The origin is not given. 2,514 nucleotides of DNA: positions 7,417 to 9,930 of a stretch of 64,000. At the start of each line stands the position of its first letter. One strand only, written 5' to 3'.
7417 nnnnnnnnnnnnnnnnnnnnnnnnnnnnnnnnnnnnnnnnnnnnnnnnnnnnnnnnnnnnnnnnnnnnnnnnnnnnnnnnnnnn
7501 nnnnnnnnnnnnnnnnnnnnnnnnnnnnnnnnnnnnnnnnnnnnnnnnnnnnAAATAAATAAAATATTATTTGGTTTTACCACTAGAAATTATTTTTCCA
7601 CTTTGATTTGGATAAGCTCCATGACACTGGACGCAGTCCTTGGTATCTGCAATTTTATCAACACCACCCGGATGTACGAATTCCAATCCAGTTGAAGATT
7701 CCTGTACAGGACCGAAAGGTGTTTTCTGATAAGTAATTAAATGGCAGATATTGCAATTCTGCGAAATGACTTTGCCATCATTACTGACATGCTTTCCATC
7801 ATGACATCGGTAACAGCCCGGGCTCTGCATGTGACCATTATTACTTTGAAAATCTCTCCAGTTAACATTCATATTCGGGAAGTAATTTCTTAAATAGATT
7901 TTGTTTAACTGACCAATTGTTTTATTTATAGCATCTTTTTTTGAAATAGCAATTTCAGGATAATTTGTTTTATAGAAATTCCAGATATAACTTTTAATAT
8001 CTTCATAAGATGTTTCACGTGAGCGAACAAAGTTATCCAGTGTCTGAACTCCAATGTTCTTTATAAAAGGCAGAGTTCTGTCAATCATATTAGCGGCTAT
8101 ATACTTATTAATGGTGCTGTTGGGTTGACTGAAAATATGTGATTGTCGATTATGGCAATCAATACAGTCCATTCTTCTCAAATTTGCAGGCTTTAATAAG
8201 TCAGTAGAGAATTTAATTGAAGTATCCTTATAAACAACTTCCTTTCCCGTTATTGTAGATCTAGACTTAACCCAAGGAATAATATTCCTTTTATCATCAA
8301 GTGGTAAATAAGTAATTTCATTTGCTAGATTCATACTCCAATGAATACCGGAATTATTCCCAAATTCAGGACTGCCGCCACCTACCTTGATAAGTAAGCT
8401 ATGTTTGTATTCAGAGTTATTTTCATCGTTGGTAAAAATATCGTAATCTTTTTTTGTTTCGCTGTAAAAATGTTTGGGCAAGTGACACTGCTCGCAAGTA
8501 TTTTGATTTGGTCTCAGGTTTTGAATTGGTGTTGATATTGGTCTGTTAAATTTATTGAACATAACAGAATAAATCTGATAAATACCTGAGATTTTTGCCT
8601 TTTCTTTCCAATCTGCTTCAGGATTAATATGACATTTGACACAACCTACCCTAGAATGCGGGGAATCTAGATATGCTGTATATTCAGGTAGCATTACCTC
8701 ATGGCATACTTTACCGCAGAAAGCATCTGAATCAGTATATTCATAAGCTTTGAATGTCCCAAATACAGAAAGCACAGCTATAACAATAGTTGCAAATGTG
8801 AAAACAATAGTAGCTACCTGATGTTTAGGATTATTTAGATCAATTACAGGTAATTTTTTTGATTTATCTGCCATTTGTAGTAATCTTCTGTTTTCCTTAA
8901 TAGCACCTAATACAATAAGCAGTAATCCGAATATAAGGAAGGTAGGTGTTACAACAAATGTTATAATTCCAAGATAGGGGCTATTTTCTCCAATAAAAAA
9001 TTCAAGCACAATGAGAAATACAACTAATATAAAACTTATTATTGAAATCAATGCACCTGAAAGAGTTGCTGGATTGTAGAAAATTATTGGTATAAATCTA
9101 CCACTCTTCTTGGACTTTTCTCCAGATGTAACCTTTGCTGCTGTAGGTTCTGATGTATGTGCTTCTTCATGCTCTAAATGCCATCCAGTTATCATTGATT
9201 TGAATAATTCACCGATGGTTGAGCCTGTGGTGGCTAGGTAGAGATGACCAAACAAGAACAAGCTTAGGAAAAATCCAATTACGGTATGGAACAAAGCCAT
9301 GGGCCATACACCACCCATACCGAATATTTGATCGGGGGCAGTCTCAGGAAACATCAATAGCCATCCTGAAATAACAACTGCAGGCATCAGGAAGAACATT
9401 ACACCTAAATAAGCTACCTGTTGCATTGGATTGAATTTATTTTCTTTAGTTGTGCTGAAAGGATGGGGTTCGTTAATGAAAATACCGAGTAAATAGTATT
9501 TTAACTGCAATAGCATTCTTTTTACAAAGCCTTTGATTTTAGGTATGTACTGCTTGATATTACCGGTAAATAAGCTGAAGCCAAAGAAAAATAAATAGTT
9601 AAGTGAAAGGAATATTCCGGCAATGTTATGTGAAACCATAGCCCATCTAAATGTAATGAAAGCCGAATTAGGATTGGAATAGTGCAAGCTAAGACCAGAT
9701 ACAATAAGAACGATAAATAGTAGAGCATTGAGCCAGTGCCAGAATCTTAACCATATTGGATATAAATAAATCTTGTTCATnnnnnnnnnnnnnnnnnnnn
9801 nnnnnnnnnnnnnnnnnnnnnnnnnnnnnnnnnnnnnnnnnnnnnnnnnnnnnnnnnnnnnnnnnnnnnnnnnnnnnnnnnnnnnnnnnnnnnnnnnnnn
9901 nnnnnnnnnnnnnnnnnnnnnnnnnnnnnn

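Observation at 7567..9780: CbcB-like cytochrome b fused to a complete ImcH-like 7-heme quinol oxidase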

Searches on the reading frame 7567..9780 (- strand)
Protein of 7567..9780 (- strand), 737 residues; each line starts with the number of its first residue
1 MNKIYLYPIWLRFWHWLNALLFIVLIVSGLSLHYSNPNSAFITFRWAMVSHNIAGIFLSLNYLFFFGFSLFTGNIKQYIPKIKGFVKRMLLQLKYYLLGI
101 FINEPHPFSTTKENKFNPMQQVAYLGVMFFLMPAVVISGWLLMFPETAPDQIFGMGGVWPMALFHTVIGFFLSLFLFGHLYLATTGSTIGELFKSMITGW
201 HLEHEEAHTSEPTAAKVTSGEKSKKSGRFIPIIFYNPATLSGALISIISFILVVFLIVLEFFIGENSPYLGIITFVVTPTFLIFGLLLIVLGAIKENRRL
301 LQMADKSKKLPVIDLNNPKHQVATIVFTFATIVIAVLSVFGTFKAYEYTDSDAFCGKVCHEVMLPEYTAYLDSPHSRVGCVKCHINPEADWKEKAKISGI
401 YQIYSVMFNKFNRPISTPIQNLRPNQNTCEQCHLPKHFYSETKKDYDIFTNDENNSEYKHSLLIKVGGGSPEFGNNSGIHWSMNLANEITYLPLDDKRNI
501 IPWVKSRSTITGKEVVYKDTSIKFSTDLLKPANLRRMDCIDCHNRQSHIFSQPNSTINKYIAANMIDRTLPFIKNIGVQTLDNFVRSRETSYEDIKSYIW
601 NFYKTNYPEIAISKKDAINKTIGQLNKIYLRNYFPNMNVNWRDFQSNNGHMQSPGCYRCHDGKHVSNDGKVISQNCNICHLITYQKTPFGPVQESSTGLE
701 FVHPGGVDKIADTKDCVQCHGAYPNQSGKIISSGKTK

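Call 6: search_protein_families(library=pfam, proteins=[window:7567-9780:-], max_evalue=0.01)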
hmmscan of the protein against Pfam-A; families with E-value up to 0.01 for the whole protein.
window:7567-9780:- (737 aa): 6 families
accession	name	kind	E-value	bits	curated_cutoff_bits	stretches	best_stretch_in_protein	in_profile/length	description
PF01292.26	Ni_hydr_CYTB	-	1.4e-26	93.8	30.1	1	7-199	2-179/179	Prokaryotic cytochrome b561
PF03264.19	Cytochrom_NNT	-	1.1e-09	38.7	24.1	1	319-412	3-100/174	NapC/NirT cytochrome c family, N-terminal region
PF14522.11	Cytochrome_C7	-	2.3e-07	31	24.8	1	650-680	38-66/67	Cytochrome c7 and related cytochrome c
PF03929.21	PepSY_TM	-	0.00034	21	28.8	0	17-78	140-207/295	PepSY-associated TM region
PF14537.11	Cytochrom_c3_2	-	0.00067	20.5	25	0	653-723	5-67/79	Cytochrome c3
PF02085.21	Cytochrom_CIII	-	0.0046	17.7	22.9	0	649-723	27-85/101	Class III cytochrome C family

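Call 7: search_protein_families(library=ncbifam, proteins=[window:7567-9780:-], max_evalue=0.01)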
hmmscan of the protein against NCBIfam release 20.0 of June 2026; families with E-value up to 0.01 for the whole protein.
window:7567-9780:- (737 aa): 8 families
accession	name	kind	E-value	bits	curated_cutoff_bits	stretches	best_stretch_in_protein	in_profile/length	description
NF011582.1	PRK15006.1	equivalog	4.9e-52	177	204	1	2-201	54-246/248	thiosulfate reductase cytochrome B subunit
TIGR02125.1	CytB-hydogenase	equivalog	4.4e-13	49.2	121.5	1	6-203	2-210/212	Ni/Fe-hydrogenase, b-type cytochrome subunit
TIGR03153.1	cytochr_NrfH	equivalog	5.7e-13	49.1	134.2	1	327-434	3-110/138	cytochrome c nitrite reductase small subunit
TIGR01583.1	formate-DH-gamm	equivalog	5.3e-06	26.6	115.85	1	3-205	1-189/204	formate dehydrogenase subunit gamma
TIGR03507.1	decahem_SO1788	subfamily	0.00073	18.1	209.3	0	345-459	236-326/672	OmcA/MtrC family decaheme c-type cytochrome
TIGR02162.1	torC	equivalog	0.0022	17.3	478.2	0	316-413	8-110/387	pentaheme c-type cytochrome TorC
NF011606.0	PRK15032.1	equivalog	0.0031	16.7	455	1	315-409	8-106/390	pentaheme c-type cytochrome TorC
TIGR02161.1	napC_nirT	subfamily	0.0037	17.2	310.6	1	317-410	11-108/185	periplasmic nitrate (or nitrite) reductase c-type cytochrome, NapC/NirT family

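Call 8: find_homologous_proteins(query=window:7567-9780:-, max_evalue=0.00001)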
Query window:7567-9780:- (737 aa): 529 proteins with E <= 0.00001 among 8000 candidates; the best 120 are listed.
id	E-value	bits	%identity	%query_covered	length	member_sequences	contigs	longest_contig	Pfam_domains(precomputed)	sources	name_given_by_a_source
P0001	0.0e+0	1583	90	100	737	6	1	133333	PF01292.27,PF03264.20,PF14522.12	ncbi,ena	-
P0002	0.0e+0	1169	65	99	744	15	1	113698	PF01292.27,PF03264.20,PF14522.12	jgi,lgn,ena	-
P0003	0.0e+0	1160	65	100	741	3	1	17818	PF01292.27,PF03264.20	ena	-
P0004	0.0e+0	1156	64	98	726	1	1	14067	PF01292.27,PF03264.20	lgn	-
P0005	0.0e+0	1119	62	99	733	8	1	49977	PF01292.27,PF03264.20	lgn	-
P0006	0.0e+0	1117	62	100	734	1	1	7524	PF01292.27,PF03264.20,PF14522.12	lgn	-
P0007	0.0e+0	1114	62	98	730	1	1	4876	PF01292.27,PF03264.20,PF14522.12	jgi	jgi:thiosulfate reductase cytochrome b subunit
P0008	0.0e+0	1107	62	98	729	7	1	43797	PF01292.27,PF03264.20,PF14522.12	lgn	-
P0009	0.0e+0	1099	61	99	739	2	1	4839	PF01292.27,PF03264.20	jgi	-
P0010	0.0e+0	1099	61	98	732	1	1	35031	PF01292.27,PF03264.20,PF14522.12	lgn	-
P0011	0.0e+0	1089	60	98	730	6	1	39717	PF01292.27,PF03264.20,PF14522.12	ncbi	-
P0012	0.0e+0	1085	60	99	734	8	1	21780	PF01292.27,PF03264.20,PF14522.12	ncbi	ncbi:MAG: cytochrome b/b6 domain-containing protein [Candidatus Kapaibacteriota bacterium]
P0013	0.0e+0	1084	61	98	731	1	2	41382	PF01292.27,PF03264.20,PF14522.12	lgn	-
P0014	0.0e+0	1082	60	99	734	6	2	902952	PF01292.27,PF03264.20,PF14522.12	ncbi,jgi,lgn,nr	ncbi:hypothetical protein D9V84_10605 [Bacteroidetes/Chlorobi group bacterium Naka2016]|jgi:thiosulf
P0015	0.0e+0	1080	60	98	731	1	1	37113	PF01292.27,PF03264.20,PF14522.12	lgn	-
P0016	0.0e+0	1079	60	98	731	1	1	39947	PF01292.27,PF03264.20,PF14522.12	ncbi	ncbi:MAG: cytochrome b/b6 domain-containing protein [Candidatus Kapaibacteriales bacterium]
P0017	0.0e+0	1076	61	98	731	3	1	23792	PF01292.27,PF03264.20,PF14522.12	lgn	-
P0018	0.0e+0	1071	60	99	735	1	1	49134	PF01292.27,PF03264.20,PF14522.12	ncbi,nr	ncbi:MAG: cytochrome b/b6 domain-containing protein [Ignavibacteria bacterium]|nr:cytochrome b/b6 do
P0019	0.0e+0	1071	60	98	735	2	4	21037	PF01292.27,PF03264.20,PF14522.12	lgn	-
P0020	0.0e+0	1069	59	100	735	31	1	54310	PF01292.27,PF03264.20,PF14522.12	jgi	jgi:thiosulfate reductase cytochrome b subunit/nitrate/TMAO reductase-like tetraheme cytochrome c su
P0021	0.0e+0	1066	58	99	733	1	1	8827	PF14537.12,PF01292.27,PF03264.20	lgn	-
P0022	0.0e+0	1065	59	99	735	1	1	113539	PF01292.27,PF03264.20,PF14522.12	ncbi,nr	ncbi:MAG: cytochrome b/b6 domain-containing protein [Ignavibacteria bacterium]|nr:cytochrome b/b6 do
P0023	0.0e+0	1061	59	99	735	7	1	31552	PF01292.27,PF03264.20,PF14522.12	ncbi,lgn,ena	-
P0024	0.0e+0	1054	61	98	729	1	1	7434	PF14537.12,PF01292.27,PF03264.20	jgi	jgi:thiosulfate reductase cytochrome b subunit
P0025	0.0e+0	1043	59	98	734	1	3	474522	PF01292.27,PF03264.20,PF14522.12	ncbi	-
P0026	0.0e+0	1032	58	98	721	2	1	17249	PF01292.27,PF03264.20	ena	-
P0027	0.0e+0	1027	56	98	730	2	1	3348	PF14537.12,PF01292.27,PF03264.20,PF14522.12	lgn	-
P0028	0.0e+0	1016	58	98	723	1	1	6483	PF01292.27,PF03264.20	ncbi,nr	ncbi:MAG: hypothetical protein QG635_19 [Bacteroidota bacterium]|nr:hypothetical protein [Bacteroido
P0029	5.8e-297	1005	55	98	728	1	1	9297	PF01292.27,PF03264.20,PF14522.12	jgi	jgi:thiosulfate reductase cytochrome b subunit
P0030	2.9e-296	1003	57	99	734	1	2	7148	PF14537.12,PF01292.27,PF03264.20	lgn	-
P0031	4.9e-296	1002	61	92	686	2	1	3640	PF01292.27,PF03264.20,PF14522.12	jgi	-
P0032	8.8e-292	988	56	98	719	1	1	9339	PF01292.27,PF03264.20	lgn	-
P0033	5.7e-288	976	56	98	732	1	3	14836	PF01292.27,PF03264.20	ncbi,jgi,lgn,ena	jgi:thiosulfate reductase cytochrome b subunit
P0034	2.6e-286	970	54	98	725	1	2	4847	PF01292.27,PF03264.20,PF14522.12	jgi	jgi:thiosulfate reductase cytochrome b subunit/nitrate/TMAO reductase-like tetraheme cytochrome c su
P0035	1.2e-284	965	53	98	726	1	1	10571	PF14537.12,PF01292.27,PF03264.20,PF14522.12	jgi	jgi:thiosulfate reductase cytochrome b subunit/nitrate/TMAO reductase-like tetraheme cytochrome c su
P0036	2.6e-284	963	54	98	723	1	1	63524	PF01292.27,PF03264.20,PF14522.12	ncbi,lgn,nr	ncbi:MAG: hypothetical protein HW421_1104 [Ignavibacteria bacterium]|nr:hypothetical protein [Ignavi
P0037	4.3e-284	963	55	98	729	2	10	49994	PF01292.27,PF03264.20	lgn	-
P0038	3.3e-279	947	54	98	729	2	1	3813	PF01292.27,PF03264.20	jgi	jgi:thiosulfate reductase cytochrome b subunit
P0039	2.4e-278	944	54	98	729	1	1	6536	PF01292.27,PF03264.20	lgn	-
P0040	4.4e-278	943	54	98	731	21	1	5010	PF01292.27,PF03264.20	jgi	-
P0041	1.9e-277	941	53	99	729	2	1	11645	PF01292.27,PF03264.20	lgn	-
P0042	7.5e-276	935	54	98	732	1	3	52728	PF01292.27,PF03264.20,PF14522.12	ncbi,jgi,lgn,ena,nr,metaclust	ncbi:MAG: hypothetical protein A2X64_09475 [Ignavibacteria bacterium GWF2_33_9]|nr:MAG: hypothetical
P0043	8.0e-276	935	53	99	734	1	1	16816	PF14537.12,PF01292.27,PF03264.20,PF14522.12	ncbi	-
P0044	1.5e-275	934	53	99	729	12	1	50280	PF01292.27,PF03264.20,PF14522.12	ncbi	ncbi:MAG: cytochrome b/b6 domain-containing protein [Candidatus Kapaibacteriota bacterium]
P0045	5.2e-275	933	53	100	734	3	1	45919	PF01292.27,PF03264.20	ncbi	-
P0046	1.9e-274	931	53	99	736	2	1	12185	PF01292.27,PF03264.20,PF02085.22,PF14522.12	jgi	jgi:thiosulfate reductase cytochrome b subunit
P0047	4.7e-274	929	52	98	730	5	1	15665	PF01292.27,PF03264.20,PF14522.12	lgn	-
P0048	1.5e-271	921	52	98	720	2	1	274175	PF01292.27,PF03264.20,PF14522.12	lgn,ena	-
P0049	1.8e-271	921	52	98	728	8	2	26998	PF01292.27,PF03264.20,PF14522.12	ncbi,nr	ncbi:MAG: cytochrome b/b6 domain-containing protein [Chloroherpetonaceae bacterium]|nr:cytochrome b/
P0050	1.5e-268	911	51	98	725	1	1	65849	PF01292.27,PF03264.20,PF14522.12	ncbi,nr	ncbi:MAG: Cytochrome c family protein [Ignavibacteria bacterium]|nr:Cytochrome c family protein [Ign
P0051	5.0e-267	906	52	98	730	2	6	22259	PF01292.27,PF03264.20,PF14522.12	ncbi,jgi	jgi:thiosulfate reductase cytochrome b subunit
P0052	6.6e-267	906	50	98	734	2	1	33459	PF01292.27,PF03264.20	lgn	-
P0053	8.9e-267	905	51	98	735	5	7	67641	PF01292.27,PF03264.20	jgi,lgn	jgi:thiosulfate reductase cytochrome b subunit/fumarate reductase subunit C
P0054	1.0e-265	902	53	98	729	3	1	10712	PF01292.27,PF03264.20,PF14522.12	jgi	jgi:thiosulfate reductase cytochrome b subunit/nitrate/TMAO reductase-like tetraheme cytochrome c su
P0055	2.0e-265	901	63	56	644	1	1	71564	PF01292.27,PF03264.20,PF14522.12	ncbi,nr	ncbi:MAG: cytochrome b/b6 domain-containing protein [Ignavibacteriae bacterium]|nr:cytochrome b/b6 d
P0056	2.3e-265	901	51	98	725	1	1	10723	PF01292.27,PF03264.20,PF14522.12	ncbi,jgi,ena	ncbi:MAG: cytochrome b/b6 domain-containing protein [Bacteroidota bacterium]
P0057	3.4e-264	897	51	99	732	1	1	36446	PF01292.27,PF03264.20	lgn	-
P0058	6.9e-264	896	51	98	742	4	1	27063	PF01292.27,PF03264.20,PF14522.12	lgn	-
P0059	1.2e-263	895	51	98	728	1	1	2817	PF14537.12,PF01292.27,PF03264.20,PF14522.12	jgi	jgi:thiosulfate reductase cytochrome b subunit/nitrate/TMAO reductase-like tetraheme cytochrome c su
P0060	3.2e-263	894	52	98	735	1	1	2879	PF14537.12,PF01292.27,PF03264.20,PF14522.12,PF22113.2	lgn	-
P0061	8.0e-263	892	52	98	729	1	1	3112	PF01292.27,PF03264.20,PF14522.12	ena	-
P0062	2.0e-260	884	51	98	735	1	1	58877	PF14537.12,PF01292.27,PF03264.20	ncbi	ncbi:MAG: cytochrome b/b6 domain-containing protein [bacterium]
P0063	2.5e-260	884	51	98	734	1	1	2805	PF01292.27,PF03264.20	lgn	-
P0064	6.2e-260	883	51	99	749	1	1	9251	PF01292.27,PF03264.20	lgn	-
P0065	3.1e-259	881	51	98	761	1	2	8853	PF01292.27,PF03264.20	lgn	-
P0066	1.3e-258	878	50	98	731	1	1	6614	PF01292.27,PF03264.20,PF14522.12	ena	-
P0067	2.7e-257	874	50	100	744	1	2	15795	PF01292.27,PF03264.20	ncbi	-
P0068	3.0e-255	867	50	100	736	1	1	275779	PF01292.27,PF03264.20,PF14522.12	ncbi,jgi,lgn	-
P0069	3.4e-252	857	51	95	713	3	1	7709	PF14537.12,PF01292.27,PF03264.20,PF14522.12,PF22113.2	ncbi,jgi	jgi:thiosulfate reductase cytochrome b subunit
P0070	2.2e-249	848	57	81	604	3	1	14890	PF14537.12,PF01292.27,PF03264.20,PF14522.12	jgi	-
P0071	1.3e-248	845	50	97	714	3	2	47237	PF14537.12,PF01292.27,PF03264.20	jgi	-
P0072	4.3e-232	791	47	97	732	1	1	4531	PF01292.27,PF03264.20,PF14522.12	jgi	jgi:thiosulfate reductase cytochrome b subunit/nitrate/TMAO reductase-like tetraheme cytochrome c su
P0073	8.2e-228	777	46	99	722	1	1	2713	PF01292.27,PF03264.20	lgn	-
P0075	3.8e-221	755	46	98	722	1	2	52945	PF01292.27,PF03264.20,PF14522.12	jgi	jgi:thiosulfate reductase cytochrome b subunit/nitrate/TMAO reductase-like tetraheme cytochrome c su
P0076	6.9e-219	747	43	98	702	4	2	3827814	PF14537.12,PF01292.27,PF22113.2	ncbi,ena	-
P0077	1.5e-218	746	45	98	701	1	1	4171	PF14537.12,PF01292.27,PF22113.2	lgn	-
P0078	3.1e-218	745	44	98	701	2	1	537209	PF14537.12,PF01292.27,PF22113.2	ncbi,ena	-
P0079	8.1e-218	744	45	98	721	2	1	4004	PF14537.12,PF01292.27,PF03264.20,PF14522.12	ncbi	-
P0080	2.6e-217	742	45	98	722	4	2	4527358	PF01292.27,PF03264.20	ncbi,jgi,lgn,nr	ncbi:MAG: cytochrome b/b6 domain-containing protein [Candidatus Kapabacteria bacterium]|nr:cytochrom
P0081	2.4e-216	739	44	98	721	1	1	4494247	PF01292.27,PF03264.20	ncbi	-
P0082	5.9e-215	734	43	98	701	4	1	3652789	PF01292.27,PF03264.20,PF22113.2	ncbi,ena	-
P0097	1.7e-174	600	57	61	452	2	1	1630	PF01292.27,PF03264.20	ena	-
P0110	2.9e-172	593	60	57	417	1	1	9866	PF01292.27,PF03264.20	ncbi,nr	ncbi:MAG: cytochrome b/b6 domain-containing protein [Bacteroidetes bacterium]|nr:cytochrome b/b6 dom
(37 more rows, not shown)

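Call 18: search_solved_structures(query=window:7567-9780:-, max_evalue=1, show_alignments=2)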
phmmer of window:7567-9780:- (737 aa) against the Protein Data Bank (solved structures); distinct sequences matched with E-value up to 1: 2.
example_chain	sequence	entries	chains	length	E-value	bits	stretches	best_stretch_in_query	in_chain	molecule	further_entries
2j7a_C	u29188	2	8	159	0.068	14.7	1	328-434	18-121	CYTOCHROME C QUINOL DEHYDROGENASE NRFH | NAPC/NIRT CYTOCHROME C FAMILY PROTEIN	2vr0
6tmf_Y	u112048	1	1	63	0.9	11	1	532-562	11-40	30S ribosomal protein S27e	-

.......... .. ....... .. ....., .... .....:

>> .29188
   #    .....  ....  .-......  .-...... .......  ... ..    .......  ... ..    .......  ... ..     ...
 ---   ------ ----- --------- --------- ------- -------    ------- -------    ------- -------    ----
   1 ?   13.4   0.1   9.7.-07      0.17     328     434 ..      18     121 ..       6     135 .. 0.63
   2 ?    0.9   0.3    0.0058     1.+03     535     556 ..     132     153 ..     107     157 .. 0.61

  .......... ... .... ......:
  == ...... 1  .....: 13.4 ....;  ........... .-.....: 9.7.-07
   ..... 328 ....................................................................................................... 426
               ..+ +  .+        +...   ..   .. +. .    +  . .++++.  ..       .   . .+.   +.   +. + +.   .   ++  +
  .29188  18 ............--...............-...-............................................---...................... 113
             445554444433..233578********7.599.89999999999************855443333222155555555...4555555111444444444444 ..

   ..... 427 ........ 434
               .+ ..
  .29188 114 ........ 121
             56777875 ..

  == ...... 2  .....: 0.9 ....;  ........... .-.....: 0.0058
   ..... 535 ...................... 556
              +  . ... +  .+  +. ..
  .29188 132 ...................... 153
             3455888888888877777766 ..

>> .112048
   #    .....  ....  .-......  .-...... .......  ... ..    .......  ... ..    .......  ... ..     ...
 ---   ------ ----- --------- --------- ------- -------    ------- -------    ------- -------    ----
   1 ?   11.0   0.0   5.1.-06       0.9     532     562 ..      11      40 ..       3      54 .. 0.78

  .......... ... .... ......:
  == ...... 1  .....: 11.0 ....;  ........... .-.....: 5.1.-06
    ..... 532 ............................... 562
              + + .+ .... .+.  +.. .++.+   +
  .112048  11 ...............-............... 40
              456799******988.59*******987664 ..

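Call 27: find_encoding_contigs(protein=P0076, flank=10000, max_places=2)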
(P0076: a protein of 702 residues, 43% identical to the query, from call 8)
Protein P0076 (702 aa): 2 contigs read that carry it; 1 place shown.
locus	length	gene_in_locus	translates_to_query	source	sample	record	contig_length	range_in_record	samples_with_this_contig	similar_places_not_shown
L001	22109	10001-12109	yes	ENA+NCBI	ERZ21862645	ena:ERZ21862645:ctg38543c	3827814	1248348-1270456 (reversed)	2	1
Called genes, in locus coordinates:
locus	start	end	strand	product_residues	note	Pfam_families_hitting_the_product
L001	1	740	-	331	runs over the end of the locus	PF13480:Acetyltransf_6, PF02388:FemAB (weak)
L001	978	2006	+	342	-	PF23381:Beta-prop_IFT122_1st (weak)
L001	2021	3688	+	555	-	PF07228:SpoIIE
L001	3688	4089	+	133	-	PF13279:4HBT_2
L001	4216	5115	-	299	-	PF02085:Cytochrom_CIII (faint), PF22113:Mtrc-MtrF_II-IV_dom (faint), PF14522:Cytochrome_C7 (faint), PF14537:Cytochrom_c3_2 (faint)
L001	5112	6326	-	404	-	-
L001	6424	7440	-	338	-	PF22113:Mtrc-MtrF_II-IV_dom (faint), PF14522:Cytochrome_C7 (faint), PF02335:Cytochrom_C552 (weak)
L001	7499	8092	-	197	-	PF22113:Mtrc-MtrF_II-IV_dom (faint), PF09699:Paired_CXXCH_1 (faint), PF13435:Cytochrome_C554, PF14522:Cytochrome_C7 (weak)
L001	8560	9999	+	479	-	PF09699:Paired_CXXCH_1 (faint), PF02085:Cytochrom_CIII (faint), PF14522:Cytochrome_C7 (faint), PF14537:Cytochrom_c3_2 (faint), PF22113:Mtrc-MtrF_II-IV_dom (faint), PF22678:Cytochrom_c_NrfB-like (faint)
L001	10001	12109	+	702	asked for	PF01292:Ni_hydr_CYTB, PF14537:Cytochrom_c3_2 (faint), PF22113:Mtrc-MtrF_II-IV_dom (faint)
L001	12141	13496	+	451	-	PF14537:Cytochrom_c3_2 (faint)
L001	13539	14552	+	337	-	PF00581:Rhodanese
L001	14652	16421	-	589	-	PF05524:PEP-utilisers_N, PF00391:PEP-utilizers, PF02896:PEP-utilizers_C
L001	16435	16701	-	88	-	PF00381:PTS-HPr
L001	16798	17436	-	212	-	PF01300:Sua5_yciO_yrdC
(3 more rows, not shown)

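Call 28: find_encoding_contigs(protein=P0080, flank=10000, max_places=2)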
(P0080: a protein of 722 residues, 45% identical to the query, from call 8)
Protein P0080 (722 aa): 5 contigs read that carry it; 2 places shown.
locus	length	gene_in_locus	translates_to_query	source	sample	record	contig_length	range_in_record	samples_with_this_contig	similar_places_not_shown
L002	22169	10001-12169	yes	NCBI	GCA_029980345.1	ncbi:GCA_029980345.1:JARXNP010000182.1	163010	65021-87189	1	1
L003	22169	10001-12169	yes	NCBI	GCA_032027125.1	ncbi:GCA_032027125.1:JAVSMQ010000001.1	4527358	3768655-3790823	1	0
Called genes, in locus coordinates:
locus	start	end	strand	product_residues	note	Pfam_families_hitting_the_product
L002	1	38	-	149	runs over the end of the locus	PF08211:dCMP_cyt_deam_2 (weak), PF00383:dCMP_cyt_deam_1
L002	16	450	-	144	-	PF04304:DUF454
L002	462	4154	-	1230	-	PF02574:S-methyl_trans, PF00809:Pterin_bind, PF02607:B12-binding_2, PF02310:B12-binding, PF02965:Met_synt_B12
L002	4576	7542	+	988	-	PF18911:PKD_4 (faint), PF18962:Por_Secre_tail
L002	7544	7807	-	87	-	PF10387:DUF2442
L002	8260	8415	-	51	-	-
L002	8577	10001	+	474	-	PF02085:Cytochrom_CIII (faint), PF09699:Paired_CXXCH_1 (faint), PF14522:Cytochrome_C7 (faint), PF14537:Cytochrom_c3_2 (faint), PF22113:Mtrc-MtrF_II-IV_dom (weak)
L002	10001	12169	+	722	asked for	PF01292:Ni_hydr_CYTB, PF03264:Cytochrom_NNT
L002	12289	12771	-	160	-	PF20603:Bact_hydrolase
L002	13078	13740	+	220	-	PF08207:EFP_N, PF01132:EFP, PF09285:Elong-fact-P_C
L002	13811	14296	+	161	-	PF00364:Biotin_lipoyl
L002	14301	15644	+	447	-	PF00289:Biotin_carb_N, PF02222:ATP-grasp (weak), PF02786:CPSase_L_D2, PF07478:Dala_Dala_lig_C, PF02785:Biotin_carb_C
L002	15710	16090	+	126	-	PF01597:GCV_H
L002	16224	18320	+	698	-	PF00188:CAP (weak), PF00041:fn3 (faint), PF25788:Ig_Rha78A_N (faint), PF24489:Ig_J_second (faint), PF18962:Por_Secre_tail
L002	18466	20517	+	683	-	PF00171:Aldedh, PF01575:MaoC_dehydratas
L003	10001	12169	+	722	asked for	PF01292:Ni_hydr_CYTB, PF03264:Cytochrom_NNT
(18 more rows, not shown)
